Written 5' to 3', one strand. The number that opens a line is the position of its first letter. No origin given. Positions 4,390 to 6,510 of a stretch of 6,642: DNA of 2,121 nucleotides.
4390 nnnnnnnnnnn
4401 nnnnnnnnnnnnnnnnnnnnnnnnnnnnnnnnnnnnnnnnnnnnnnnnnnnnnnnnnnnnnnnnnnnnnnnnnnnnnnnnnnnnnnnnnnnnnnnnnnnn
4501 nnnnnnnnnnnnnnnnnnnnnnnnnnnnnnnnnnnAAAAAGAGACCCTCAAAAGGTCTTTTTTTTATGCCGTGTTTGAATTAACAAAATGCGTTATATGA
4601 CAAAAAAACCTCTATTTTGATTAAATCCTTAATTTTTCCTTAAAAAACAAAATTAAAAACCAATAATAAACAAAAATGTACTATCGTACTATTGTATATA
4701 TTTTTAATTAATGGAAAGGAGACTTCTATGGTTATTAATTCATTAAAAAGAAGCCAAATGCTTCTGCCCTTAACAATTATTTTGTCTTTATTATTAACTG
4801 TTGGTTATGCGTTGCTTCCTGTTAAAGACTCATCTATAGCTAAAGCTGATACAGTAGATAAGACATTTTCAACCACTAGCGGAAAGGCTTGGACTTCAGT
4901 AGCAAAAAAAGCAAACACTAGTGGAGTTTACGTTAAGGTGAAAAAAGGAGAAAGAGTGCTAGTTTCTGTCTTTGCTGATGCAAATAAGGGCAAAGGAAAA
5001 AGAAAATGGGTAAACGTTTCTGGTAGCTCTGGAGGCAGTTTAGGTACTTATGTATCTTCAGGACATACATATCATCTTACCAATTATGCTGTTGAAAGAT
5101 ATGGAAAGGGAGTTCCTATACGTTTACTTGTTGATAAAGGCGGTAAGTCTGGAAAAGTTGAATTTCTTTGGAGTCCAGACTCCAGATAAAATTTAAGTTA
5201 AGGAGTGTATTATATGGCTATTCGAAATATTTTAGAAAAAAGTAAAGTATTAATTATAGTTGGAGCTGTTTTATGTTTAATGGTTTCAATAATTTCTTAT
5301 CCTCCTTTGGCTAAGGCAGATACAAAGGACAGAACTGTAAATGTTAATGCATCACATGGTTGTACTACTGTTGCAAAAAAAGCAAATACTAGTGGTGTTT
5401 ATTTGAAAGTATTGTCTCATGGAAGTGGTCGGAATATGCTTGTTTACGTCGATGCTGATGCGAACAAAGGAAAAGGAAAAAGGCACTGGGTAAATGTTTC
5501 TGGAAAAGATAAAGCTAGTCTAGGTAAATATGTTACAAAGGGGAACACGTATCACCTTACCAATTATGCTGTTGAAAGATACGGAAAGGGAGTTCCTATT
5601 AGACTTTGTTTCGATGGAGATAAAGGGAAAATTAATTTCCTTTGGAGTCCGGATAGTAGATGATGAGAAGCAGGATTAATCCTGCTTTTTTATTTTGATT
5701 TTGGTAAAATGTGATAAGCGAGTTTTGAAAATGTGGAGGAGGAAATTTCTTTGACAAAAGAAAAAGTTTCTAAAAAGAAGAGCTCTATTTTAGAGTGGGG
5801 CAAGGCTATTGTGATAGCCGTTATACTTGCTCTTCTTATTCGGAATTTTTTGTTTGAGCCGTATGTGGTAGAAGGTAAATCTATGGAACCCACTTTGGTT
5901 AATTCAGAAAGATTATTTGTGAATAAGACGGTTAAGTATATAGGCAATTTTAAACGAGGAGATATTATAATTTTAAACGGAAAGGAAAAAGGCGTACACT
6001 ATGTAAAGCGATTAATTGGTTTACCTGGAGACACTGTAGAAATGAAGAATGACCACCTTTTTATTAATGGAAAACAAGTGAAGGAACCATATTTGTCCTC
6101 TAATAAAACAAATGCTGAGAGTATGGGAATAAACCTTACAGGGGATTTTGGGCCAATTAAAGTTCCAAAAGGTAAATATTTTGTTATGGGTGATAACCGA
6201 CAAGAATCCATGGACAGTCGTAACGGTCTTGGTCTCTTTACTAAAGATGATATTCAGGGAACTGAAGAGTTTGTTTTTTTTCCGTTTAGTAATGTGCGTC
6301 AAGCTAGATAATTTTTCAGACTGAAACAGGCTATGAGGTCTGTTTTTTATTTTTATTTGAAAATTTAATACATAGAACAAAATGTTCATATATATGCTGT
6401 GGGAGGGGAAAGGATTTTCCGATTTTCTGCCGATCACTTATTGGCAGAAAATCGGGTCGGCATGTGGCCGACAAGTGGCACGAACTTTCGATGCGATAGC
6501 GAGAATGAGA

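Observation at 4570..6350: Plasmid-borne type I signal peptidase immediately downstream of two tandem paralogous secreted-protein genes, a possible enzyme-plus-cargo secretion module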

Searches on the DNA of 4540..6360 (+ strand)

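Call 4: search_dna_similar(query=window:4540-6360:+, collection=plasmids, mode=near, max_rows=40)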
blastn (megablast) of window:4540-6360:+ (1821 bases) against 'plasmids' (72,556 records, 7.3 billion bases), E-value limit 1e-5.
Records with a match: 29; places in all: 36; records where one place covers at least 80% of the query: 8.
Best place of each record, by identity: >=99% 8; 95-99% 3; 90-95% 2; 80-90% 16.
By first word of the organism name: Bacillus 28; Paenalkalicoccus 1.
By predicted mobility (MOB-suite, as given by PLSDB): mobilizable 29.
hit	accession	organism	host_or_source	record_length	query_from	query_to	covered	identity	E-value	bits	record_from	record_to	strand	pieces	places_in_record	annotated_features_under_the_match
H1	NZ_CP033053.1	Bacillus velezensis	cell culture,Red Sea lagoons-Mangrove ...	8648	1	1821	100%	99.8%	0e+0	3347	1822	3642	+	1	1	lepB: signal peptidase I | hypothetical protein (x2)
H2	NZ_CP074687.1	Bacillus velezensis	swine,single cell,feces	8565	1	1821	100%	99.8%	0e+0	3341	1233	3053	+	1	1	lepB: signal peptidase I | hypothetical protein (x2)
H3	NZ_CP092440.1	Bacillus velezensis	mixed culture,rhizosphere soil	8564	1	1821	100%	99.8%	0e+0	3341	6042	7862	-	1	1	lepB: signal peptidase I | hypothetical protein (x2)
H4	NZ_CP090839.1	Bacillus amyloliquefaciens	Sus scrofa,mixed culture,feces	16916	1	1821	100%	99.8%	0e+0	3341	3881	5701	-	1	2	lepB: signal peptidase I | hypothetical protein (x2)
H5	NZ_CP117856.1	Bacillus velezensis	Solanum tuberosum L,cell culture,leaves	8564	1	1821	100%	99.8%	0e+0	3341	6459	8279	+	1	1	lepB: signal peptidase I | hypothetical protein (x2)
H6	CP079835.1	Bacillus amyloliquefaciens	Erigeron annuus L. Pers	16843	1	1821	100%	98.5%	0e+0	3230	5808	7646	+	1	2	hypothetical protein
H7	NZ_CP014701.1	Bacillus amyloliquefaciens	plant,whole organism,soil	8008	1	1821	100%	98.5%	0e+0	3214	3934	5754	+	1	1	lepB: signal peptidase I | hypothetical protein (x2)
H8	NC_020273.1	Bacillus amyloliquefaciens IT-45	-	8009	1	1821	100%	98.5%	0e+0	3206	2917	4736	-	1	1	lepB: signal peptidase I | hypothetical protein (x2)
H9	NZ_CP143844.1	Bacillus velezensis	cell culture,Pixian Douban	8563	1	1211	67%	99.8%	0e+0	2226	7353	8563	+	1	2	hypothetical protein (x2)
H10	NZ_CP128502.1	Bacillus amyloliquefaciens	cell culture,Doenjang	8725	1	1166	64%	99.6%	0e+0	2124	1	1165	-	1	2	hypothetical protein (x2)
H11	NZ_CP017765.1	Bacillus subtilis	cell culture,Coal Bed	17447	840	1814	54%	84.3%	0e+0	946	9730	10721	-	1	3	lepB: signal peptidase I | hypothetical protein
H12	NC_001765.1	Bacillus subtilis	-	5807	840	1814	54%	84.1%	0e+0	937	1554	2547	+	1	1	lepB: signal peptidase I | hypothetical protein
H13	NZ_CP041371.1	Paenalkalicoccus suaedae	Suaeda salsa,cell culture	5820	840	1814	54%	84.1%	0e+0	937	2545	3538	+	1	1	lepB: signal peptidase I | hypothetical protein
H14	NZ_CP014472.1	Bacillus subtilis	soil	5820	840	1814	54%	84.1%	0e+0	937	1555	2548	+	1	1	lepB: signal peptidase I | hypothetical protein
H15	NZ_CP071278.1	Bacillus subtilis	cell culyure,fermentation of straw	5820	840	1814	54%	84.1%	0e+0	937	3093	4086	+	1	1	lepB: signal peptidase I | hypothetical protein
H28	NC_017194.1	Bacillus subtilis subsp. natto BEST195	-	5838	1130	1814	38%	90.7%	0e+0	909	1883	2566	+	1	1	lepB: signal peptidase I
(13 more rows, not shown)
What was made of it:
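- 4540..6353 (+): Whole accessory cassette (DUF2712 x2 + sipP), inserted between the rep terminator and the oriT/mob backbone. The cassette is 99.8% identical in NZ_CP033053 and other plasmids (call 4).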

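Call 7: get_annotated_region(hit=H12, flank=3000)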
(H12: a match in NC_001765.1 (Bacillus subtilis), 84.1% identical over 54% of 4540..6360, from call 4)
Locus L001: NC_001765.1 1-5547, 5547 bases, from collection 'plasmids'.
description: Bacillus subtilis plasmid pTA1015, complete sequence
organism: Bacillus subtilis (NCBI taxid 1423)
taxonomy: Bacteria; Bacillota; Bacilli; Bacillales; Bacillaceae; Bacillus; Bacillus subtilis
host: -; source: -; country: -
typing (MOB-suite, as given by PLSDB): mobilizable; replicon Col(SD853); relaxase MOBV,MOBV
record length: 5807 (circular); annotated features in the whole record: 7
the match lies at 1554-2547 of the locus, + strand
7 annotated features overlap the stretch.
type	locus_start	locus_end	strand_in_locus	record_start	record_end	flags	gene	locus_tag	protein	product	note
CDS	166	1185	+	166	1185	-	-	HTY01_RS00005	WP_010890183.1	protein rep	-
CDS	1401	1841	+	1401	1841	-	-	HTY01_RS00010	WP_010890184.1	hypothetical protein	-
CDS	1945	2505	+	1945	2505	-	lepB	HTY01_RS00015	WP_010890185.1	signal peptidase I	GO:0009306 - protein secretion [Evidence IEA]; GO:0006465 - signal peptide processing [Evidence IEA]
CDS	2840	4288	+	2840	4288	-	mobV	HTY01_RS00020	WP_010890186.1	MobV family relaxase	GO:0006310 - DNA recombination [Evidence IEA]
CDS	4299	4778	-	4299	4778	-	-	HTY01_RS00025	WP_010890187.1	DUF3967 domain-containing protein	GO:0006355 - regulation of DNA-templated transcription [Evidence IEA]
CDS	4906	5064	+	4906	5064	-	-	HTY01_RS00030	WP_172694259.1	hypothetical protein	-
CDS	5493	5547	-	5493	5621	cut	-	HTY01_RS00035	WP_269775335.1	hypothetical protein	-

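Call 8: get_annotated_region(hit=H1, flank=4000)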
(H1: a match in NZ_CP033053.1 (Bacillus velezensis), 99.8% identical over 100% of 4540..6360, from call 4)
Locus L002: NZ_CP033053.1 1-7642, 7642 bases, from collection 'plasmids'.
description: Bacillus velezensis strain Bac57 plasmid unnamed, complete sequence
organism: Bacillus velezensis (NCBI taxid 492670)
taxonomy: Bacteria; Bacillota; Bacilli; Bacillales; Bacillaceae; Bacillus; Bacillus velezensis
host: -; source: cell culture,Red Sea lagoons-Mangrove Mud; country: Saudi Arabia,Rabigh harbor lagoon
typing (MOB-suite, as given by PLSDB): mobilizable; replicon Inc13; relaxase MOBV,MOBV
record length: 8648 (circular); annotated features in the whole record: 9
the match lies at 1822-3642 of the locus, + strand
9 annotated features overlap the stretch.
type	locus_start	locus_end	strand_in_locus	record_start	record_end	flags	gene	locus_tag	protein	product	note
CDS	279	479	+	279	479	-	-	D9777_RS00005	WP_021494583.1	hypothetical protein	-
CDS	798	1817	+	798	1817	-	-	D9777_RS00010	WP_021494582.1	protein rep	-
CDS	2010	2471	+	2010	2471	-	-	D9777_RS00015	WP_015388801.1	hypothetical protein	-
CDS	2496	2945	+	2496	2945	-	-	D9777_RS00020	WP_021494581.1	hypothetical protein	-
CDS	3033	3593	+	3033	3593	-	lepB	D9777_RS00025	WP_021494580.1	signal peptidase I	GO:0009306 - protein secretion [Evidence IEA]; GO:0006465 - signal peptide processing [Evidence IEA]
CDS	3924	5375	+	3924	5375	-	mobV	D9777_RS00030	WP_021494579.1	MobV family relaxase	GO:0006310 - DNA recombination [Evidence IEA]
CDS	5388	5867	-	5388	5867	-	-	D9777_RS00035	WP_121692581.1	DUF3967 domain-containing protein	-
CDS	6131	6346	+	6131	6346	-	-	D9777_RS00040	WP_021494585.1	hypothetical protein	-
CDS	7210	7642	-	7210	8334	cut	-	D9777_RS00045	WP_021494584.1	RapH N-terminal domain-containing protein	-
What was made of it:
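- Checked: The CDS lengths equal the RefSeq annotation of the 99.8% identical plasmid NZ_CP033053 (462, 450 and 561 nt; call 8).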

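Call 9: get_annotated_region(hit=H28, flank=3000)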
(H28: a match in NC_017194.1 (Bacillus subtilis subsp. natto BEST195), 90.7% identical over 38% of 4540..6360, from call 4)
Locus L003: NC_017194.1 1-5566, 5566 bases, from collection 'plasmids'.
description: Bacillus subtilis subsp. natto BEST195 plasmid pBEST195S, complete sequence
organism: Bacillus subtilis subsp. natto BEST195 (NCBI taxid 645657)
taxonomy: Bacteria; Bacillota; Bacilli; Bacillales; Bacillaceae; Bacillus; Bacillus subtilis; Bacillus subtilis subsp. natto BEST195
host: -; source: -; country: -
typing (MOB-suite, as given by PLSDB): mobilizable; replicon Col(SD853); relaxase MOBV,MOBV
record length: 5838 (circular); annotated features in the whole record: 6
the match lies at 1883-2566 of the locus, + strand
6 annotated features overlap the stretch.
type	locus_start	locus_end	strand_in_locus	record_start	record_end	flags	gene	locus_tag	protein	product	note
CDS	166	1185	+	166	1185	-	-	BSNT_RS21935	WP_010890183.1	protein rep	-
CDS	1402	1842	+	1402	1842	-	-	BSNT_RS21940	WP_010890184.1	hypothetical protein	-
CDS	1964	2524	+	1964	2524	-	lepB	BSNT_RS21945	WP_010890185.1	signal peptidase I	GO:0009306 - protein secretion [Evidence IEA]; GO:0006465 - signal peptide processing [Evidence IEA]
CDS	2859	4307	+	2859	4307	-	mobV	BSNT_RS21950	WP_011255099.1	MobV family relaxase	GO:0006310 - DNA recombination [Evidence IEA]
CDS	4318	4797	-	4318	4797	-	-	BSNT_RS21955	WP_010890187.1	DUF3967 domain-containing protein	-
CDS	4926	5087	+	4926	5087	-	-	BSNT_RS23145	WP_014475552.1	hypothetical protein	-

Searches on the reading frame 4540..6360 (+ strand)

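Call 18: search_protein_families(library=pfam, proteins=[L001:1401-1841:+], max_evalue=10)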
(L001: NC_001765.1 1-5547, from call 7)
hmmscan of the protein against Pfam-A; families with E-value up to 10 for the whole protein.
L001:1401-1841:+ (146 aa): 1 family
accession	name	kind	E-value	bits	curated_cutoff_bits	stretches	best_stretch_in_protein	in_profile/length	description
PF10916.13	DUF2712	-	0.0028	18.7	22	1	31-144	13-110/111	Protein of unknown function (DUF2712)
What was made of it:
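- Membership in Pfam DUF2712 is sub-threshold in my copy of Pfam (call 18).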

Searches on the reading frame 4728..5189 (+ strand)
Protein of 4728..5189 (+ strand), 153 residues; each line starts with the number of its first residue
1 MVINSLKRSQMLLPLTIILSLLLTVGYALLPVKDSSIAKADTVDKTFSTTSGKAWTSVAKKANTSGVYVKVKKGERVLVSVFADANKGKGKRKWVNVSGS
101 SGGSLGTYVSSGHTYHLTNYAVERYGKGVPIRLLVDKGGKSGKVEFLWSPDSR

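Call 5: search_protein_families(library=pfam, proteins=[window:4728-5189:+], max_evalue=0.1)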
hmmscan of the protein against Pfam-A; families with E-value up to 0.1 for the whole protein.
window:4728-5189:+ (153 aa): 1 family
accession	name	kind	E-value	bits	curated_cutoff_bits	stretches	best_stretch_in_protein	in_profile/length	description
PF01493.24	GXGXG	-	0.013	15.5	32.5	1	94-129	33-68/190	GXGXG motif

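Call 6: search_protein_families(library=ncbifam, proteins=[window:4728-5189:+], max_evalue=0.1)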
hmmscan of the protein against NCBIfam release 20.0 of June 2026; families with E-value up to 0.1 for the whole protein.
window:4728-5189:+ (153 aa): 1 family
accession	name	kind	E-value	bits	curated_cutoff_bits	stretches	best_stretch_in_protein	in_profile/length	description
NF010501.0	PRK13920.1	subfamily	0.012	15.3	225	1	10-115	78-181/213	putative anti-sigmaE protein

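Call 16: find_homologous_proteins(query=window:4728-5189:+, max_evalue=0.001)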
Query window:4728-5189:+ (153 aa): 11 proteins with E <= 0.001 among 65 candidates.
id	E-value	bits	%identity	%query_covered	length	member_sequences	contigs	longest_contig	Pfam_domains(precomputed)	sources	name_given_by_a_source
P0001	4.6e-91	320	99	100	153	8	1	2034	PF10916.15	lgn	-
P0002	5.1e-83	294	90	100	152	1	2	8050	PF10916.15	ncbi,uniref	ncbi:hypothetical protein ACTHPZ_20605 [Bacillus halotolerans]|uniref:hypothetical protein n=1 Tax=B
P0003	1.4e-44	169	60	93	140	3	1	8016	PF10916.15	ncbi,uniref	ncbi:hypothetical protein [Bacillus sp. 18-5]|uniref:hypothetical protein n=1 Tax=Bacillus sp. 18-5 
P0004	6.7e-43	164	57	100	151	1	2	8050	PF10916.15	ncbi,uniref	ncbi:hypothetical protein ACTHPZ_20600 [Bacillus halotolerans]|uniref:hypothetical protein n=1 Tax=B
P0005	7.1e-43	164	61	100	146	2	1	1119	PF10916.15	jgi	jgi:hypothetical protein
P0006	1.7e-41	160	54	100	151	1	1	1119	PF10916.15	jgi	jgi:hypothetical protein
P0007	1.6e-40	156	57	99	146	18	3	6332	PF10916.15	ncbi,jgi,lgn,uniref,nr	ncbi:hypothetical protein [Bacillus subtilis]|jgi:hypothetical protein|uniref:hypothetical protein n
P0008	2.8e-40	156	55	98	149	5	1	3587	PF10916.15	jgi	jgi:hypothetical protein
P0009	9.0e-40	154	60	93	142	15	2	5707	PF10916.15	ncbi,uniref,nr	ncbi:hypothetical protein ABD83_00030 [Bacillus xiamenensis]|uniref:DUF2712 domain-containing protei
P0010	9.4e-39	151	54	100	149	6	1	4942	PF10916.15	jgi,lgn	-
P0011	7.3e-38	148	56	94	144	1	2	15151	PF10916.15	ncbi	-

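Call 18: search_protein_families(library=pfam, proteins=[window:4728-5189:+, P0009, P0011, P0003], max_evalue=10)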
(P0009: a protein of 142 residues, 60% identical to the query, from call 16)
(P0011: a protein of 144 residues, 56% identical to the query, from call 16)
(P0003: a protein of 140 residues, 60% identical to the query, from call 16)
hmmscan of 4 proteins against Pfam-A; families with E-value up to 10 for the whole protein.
window:4728-5189:+ (153 aa): 3 families
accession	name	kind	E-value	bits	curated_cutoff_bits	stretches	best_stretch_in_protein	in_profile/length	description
PF01493.24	GXGXG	-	0.013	15.5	32.5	1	94-129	33-68/190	GXGXG motif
PF24169.1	Fn3-I_PB4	-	0.22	12.4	27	1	23-72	6-54/88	Straight fiber protein PB4 first Fn3-like domain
PF15047.11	DUF4533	-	0.27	11.2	28.6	1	3-68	117-180/225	Protein of unknown function (DUF4533)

P0009 (142 aa): 1 family
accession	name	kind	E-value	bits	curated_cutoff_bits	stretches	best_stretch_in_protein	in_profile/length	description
PF10916.13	DUF2712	-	0.082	14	22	1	57-141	36-111/111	Protein of unknown function (DUF2712)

P0011 (144 aa): 0 families

P0003 (140 aa): 1 family
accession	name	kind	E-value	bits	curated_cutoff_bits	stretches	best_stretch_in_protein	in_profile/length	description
PF14785.11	MalF_P2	-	0.069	13.6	34.4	1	19-125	2-85/164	Maltose transport system permease protein MalF P2 domain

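Call 40: search_protein_families(library=pfam, proteins=[P0007, P0005], max_evalue=1)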
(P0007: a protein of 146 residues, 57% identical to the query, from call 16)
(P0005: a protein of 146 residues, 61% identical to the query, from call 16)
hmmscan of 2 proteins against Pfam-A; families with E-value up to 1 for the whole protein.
P0007 (146 aa): 1 family
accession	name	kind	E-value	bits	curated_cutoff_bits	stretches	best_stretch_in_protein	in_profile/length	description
PF10916.13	DUF2712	-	0.032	15.3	22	0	31-144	13-110/111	Protein of unknown function (DUF2712)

P0005 (146 aa): 1 family
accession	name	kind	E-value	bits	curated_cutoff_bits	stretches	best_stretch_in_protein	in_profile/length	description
PF10916.13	DUF2712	-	0.05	14.7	22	1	98-145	63-111/111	Protein of unknown function (DUF2712)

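Call 53: find_encoding_contigs(protein=P0005, flank=6000, max_places=4)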
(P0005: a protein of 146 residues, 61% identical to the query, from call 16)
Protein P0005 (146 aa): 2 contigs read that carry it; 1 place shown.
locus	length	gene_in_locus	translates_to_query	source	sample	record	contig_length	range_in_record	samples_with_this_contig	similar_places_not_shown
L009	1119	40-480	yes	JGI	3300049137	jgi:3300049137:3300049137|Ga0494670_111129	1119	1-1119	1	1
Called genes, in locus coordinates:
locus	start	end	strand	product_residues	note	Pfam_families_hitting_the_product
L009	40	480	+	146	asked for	PF10916:DUF2712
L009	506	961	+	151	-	PF10916:DUF2712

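Call 54: find_encoding_contigs(protein=P0003, flank=8000, max_places=4)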
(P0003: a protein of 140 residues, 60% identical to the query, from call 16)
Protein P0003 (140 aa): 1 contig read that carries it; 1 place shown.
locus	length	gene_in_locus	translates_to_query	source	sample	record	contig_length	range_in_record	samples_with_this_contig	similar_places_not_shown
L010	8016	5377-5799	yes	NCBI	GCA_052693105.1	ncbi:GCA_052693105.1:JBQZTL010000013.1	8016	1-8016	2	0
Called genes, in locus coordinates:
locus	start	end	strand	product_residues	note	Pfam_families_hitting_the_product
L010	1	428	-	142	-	PF08279:HTH_11 (weak), PF13411:MerR_1 (faint)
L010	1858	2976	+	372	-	PF18801:RapH_N, PF07719:TPR_2 (faint), PF00515:TPR_1 (weak), PF13424:TPR_12 (weak)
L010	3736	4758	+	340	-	PF01446:Rep_1, PF23343:REP_ORF2-G2P (weak)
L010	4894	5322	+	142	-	PF10916:DUF2712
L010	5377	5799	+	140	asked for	PF10916:DUF2712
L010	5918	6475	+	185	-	PF10502:Peptidase_S26, PF00717:Peptidase_S24 (weak)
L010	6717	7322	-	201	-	-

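Call 55: find_encoding_contigs(protein=P0011, flank=8000, max_places=4)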
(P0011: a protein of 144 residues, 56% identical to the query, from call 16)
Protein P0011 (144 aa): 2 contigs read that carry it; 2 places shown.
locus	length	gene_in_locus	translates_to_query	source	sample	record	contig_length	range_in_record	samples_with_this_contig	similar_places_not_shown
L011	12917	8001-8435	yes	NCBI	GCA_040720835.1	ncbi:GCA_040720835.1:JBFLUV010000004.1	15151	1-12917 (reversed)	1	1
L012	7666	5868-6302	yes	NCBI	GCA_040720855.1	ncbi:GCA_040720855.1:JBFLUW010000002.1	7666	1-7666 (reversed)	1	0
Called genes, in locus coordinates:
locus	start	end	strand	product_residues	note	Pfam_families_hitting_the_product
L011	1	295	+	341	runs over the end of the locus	PF01446:Rep_1, PF23343:REP_ORF2-G2P (weak)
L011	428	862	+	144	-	PF10916:DUF2712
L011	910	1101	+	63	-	-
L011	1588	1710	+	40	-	PF10502:Peptidase_S26 (weak)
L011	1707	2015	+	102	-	PF10502:Peptidase_S26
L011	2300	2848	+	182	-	-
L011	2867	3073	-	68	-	-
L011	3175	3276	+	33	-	-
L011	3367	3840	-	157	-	PF08279:HTH_11 (weak), PF13411:MerR_1 (faint), PF13152:DUF3967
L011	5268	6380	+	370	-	PF18801:RapH_N, PF07719:TPR_2 (faint), PF13181:TPR_8 (faint), PF13374:TPR_10 (faint), PF13424:TPR_12 (weak), PF00515:TPR_1 (weak)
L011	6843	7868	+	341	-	PF01446:Rep_1, PF23343:REP_ORF2-G2P (weak)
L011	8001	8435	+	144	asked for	PF10916:DUF2712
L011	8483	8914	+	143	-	PF10916:DUF2712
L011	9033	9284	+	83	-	PF10502:Peptidase_S26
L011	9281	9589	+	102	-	PF10502:Peptidase_S26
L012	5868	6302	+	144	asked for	PF10916:DUF2712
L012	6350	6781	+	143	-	PF10916:DUF2712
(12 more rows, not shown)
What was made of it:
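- Tried and rejected: I rejected it because that assembly is concatemeric and has other broken ORFs, so sequencing error is likely (call 55).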

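Call 71: search_protein_families(library=padloc, proteins=[window:4728-5189:+], max_evalue=0.1)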
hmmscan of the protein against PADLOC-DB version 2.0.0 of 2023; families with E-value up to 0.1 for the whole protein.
window:4728-5189:+ (153 aa): 0 families

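Call 72: search_protein_families(library=phrogs, proteins=[window:4728-5189:+], max_evalue=0.1)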
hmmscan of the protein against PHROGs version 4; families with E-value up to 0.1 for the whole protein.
window:4728-5189:+ (153 aa): 0 families

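Call 95: list_cluster_members(proteins=[window:4728-5189:+, window:5214-5663:+, P0007, P0030])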
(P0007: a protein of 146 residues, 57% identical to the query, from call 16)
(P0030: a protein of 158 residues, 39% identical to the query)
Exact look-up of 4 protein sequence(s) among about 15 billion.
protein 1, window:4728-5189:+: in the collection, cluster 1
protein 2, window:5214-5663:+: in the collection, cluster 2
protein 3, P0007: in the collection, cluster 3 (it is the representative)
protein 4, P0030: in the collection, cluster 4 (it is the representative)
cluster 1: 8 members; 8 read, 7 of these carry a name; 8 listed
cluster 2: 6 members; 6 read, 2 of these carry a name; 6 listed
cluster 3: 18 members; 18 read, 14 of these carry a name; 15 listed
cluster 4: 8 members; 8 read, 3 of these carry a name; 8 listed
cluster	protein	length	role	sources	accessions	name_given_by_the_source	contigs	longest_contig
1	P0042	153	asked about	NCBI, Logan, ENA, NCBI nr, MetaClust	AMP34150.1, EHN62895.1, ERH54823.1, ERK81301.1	hypothetical protein FH505_20530 [Bacillus velezensis] | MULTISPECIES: hypothetical protein [Bacillus amyloliquefaciens group] | status=active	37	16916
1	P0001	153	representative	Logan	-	-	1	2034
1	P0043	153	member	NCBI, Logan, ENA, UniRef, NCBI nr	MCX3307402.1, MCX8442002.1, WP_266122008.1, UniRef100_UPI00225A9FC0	hypothetical protein OTK50_19755 [Bacillus sp. NEAU-CP5] | hypothetical protein n=1 Tax=Bacillus TaxID=1386 RepID=UPI00225A9FC0 | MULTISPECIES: hypothetical protein [Bacillus]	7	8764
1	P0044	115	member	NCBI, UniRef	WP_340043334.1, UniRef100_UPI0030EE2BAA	hypothetical protein, partial [Bacillus velezensis] | hypothetical protein n=2 Tax=Bacillaceae TaxID=186817 RepID=UPI0030EE2BAA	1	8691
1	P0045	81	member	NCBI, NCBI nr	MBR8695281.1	hypothetical protein CBF41_19215, partial [Bacillus velezensis] | hypothetical protein [Bacillus velezensis]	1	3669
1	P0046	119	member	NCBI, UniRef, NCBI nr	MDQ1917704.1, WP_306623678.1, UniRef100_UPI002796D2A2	hypothetical protein [Bacillus velezensis] | hypothetical protein n=1 Tax=Bacillus velezensis TaxID=492670 RepID=UPI002796D2A2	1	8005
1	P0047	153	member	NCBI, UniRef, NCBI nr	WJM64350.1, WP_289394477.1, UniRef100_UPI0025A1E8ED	hypothetical protein QTN46_22665 (plasmid) [Bacillus amyloliquefaciens] | hypothetical protein n=1 Tax=Bacillus amyloliquefaciens TaxID=1390 RepID=UPI0025A1E8ED | hypothetical protein [Bacillus amyloliquefaciens]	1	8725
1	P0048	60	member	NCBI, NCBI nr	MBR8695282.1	hypothetical protein CBF41_19220, partial [Bacillus velezensis] | hypothetical protein [Bacillus velezensis]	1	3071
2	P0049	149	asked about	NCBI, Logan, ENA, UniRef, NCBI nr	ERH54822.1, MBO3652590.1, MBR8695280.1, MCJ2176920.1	hypothetical protein OTK50_19760 [Bacillus sp. NEAU-CP5] | hypothetical protein n=1 Tax=Bacillus TaxID=1386 RepID=UPI0003971E83 | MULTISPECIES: hypothetical protein [Bacillus]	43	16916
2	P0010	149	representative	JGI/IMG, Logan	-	-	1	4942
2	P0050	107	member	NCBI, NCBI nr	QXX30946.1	hypothetical protein KZA05_19495 (plasmid) [Bacillus amyloliquefaciens] | hypothetical protein KZA05_19495 [Bacillus amyloliquefaciens]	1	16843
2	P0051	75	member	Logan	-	-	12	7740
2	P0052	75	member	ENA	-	-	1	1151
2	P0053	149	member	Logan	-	-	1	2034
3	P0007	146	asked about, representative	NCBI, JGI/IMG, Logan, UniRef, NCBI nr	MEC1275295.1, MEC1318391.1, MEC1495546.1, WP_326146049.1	hypothetical protein [Bacillus subtilis] | hypothetical protein | hypothetical protein n=1 Tax=Bacillus subtilis TaxID=1423 RepID=UPI002DB7D073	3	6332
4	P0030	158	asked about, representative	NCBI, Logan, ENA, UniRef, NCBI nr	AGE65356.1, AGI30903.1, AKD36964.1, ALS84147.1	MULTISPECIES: hypothetical protein [Bacillus] | DUF2712 domain-containing protein n=1 Tax=Bacillus subtilis TaxID=1423 ...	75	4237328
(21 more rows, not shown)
